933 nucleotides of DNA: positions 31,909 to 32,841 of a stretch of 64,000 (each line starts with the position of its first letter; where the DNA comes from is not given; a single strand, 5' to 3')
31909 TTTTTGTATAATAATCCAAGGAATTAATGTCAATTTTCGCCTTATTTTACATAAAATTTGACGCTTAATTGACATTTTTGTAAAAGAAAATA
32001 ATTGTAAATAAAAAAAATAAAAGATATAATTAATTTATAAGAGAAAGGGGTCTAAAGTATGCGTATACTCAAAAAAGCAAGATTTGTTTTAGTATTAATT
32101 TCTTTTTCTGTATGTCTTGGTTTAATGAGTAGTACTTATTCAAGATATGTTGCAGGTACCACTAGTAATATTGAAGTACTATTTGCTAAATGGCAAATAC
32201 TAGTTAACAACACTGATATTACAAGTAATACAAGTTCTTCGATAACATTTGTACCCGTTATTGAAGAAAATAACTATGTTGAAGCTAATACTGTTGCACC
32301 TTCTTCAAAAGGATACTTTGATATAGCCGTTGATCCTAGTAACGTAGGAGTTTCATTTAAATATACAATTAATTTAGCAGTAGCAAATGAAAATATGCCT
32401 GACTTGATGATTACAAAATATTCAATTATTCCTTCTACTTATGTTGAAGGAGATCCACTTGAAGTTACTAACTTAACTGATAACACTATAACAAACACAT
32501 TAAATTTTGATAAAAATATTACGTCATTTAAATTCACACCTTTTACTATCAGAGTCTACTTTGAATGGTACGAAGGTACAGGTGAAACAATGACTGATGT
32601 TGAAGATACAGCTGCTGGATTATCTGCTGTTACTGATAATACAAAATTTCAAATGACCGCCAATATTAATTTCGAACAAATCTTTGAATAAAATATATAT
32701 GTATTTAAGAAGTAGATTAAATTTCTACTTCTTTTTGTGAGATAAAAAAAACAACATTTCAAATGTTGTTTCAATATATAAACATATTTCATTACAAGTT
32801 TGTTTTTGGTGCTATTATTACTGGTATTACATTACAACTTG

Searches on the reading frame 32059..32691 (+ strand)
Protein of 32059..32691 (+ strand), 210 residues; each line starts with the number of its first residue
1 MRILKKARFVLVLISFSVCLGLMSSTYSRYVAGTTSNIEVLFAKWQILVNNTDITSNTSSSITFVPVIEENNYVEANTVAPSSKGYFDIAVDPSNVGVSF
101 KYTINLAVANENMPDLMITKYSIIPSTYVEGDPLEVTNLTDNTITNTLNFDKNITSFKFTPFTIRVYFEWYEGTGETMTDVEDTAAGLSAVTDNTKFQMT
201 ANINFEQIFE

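Call 21: search_protein_families(library=ncbifam, proteins=[window:32059-32691:+], max_evalue=0.1)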
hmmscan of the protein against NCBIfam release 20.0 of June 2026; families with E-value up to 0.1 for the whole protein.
window:32059-32691:+ (210 aa): 0 families

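Call 58: search_protein_families(library=pfam, proteins=[window:32059-32691:+], max_evalue=10)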
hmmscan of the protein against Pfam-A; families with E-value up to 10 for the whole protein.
window:32059-32691:+ (210 aa): 1 family
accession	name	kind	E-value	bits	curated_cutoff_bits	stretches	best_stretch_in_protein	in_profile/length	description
PF16583.11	ZirS_C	-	1.1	9.3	26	1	49-81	13-43/145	Zinc-regulated secreted antivirulence protein C-terminal domain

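Call 66: search_solved_structures(query=A7, max_evalue=10, show_alignments=1)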
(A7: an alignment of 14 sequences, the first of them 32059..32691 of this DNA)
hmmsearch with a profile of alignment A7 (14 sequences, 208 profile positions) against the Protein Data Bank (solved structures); distinct sequences matched with E-value up to 10: 2.
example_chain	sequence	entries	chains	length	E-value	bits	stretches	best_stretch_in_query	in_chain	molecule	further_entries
6xr1_A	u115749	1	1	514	3e-08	36.6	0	31-57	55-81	dTor_9x57R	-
6xr2_A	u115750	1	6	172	0.074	15.7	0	31-59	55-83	dTor_3x57R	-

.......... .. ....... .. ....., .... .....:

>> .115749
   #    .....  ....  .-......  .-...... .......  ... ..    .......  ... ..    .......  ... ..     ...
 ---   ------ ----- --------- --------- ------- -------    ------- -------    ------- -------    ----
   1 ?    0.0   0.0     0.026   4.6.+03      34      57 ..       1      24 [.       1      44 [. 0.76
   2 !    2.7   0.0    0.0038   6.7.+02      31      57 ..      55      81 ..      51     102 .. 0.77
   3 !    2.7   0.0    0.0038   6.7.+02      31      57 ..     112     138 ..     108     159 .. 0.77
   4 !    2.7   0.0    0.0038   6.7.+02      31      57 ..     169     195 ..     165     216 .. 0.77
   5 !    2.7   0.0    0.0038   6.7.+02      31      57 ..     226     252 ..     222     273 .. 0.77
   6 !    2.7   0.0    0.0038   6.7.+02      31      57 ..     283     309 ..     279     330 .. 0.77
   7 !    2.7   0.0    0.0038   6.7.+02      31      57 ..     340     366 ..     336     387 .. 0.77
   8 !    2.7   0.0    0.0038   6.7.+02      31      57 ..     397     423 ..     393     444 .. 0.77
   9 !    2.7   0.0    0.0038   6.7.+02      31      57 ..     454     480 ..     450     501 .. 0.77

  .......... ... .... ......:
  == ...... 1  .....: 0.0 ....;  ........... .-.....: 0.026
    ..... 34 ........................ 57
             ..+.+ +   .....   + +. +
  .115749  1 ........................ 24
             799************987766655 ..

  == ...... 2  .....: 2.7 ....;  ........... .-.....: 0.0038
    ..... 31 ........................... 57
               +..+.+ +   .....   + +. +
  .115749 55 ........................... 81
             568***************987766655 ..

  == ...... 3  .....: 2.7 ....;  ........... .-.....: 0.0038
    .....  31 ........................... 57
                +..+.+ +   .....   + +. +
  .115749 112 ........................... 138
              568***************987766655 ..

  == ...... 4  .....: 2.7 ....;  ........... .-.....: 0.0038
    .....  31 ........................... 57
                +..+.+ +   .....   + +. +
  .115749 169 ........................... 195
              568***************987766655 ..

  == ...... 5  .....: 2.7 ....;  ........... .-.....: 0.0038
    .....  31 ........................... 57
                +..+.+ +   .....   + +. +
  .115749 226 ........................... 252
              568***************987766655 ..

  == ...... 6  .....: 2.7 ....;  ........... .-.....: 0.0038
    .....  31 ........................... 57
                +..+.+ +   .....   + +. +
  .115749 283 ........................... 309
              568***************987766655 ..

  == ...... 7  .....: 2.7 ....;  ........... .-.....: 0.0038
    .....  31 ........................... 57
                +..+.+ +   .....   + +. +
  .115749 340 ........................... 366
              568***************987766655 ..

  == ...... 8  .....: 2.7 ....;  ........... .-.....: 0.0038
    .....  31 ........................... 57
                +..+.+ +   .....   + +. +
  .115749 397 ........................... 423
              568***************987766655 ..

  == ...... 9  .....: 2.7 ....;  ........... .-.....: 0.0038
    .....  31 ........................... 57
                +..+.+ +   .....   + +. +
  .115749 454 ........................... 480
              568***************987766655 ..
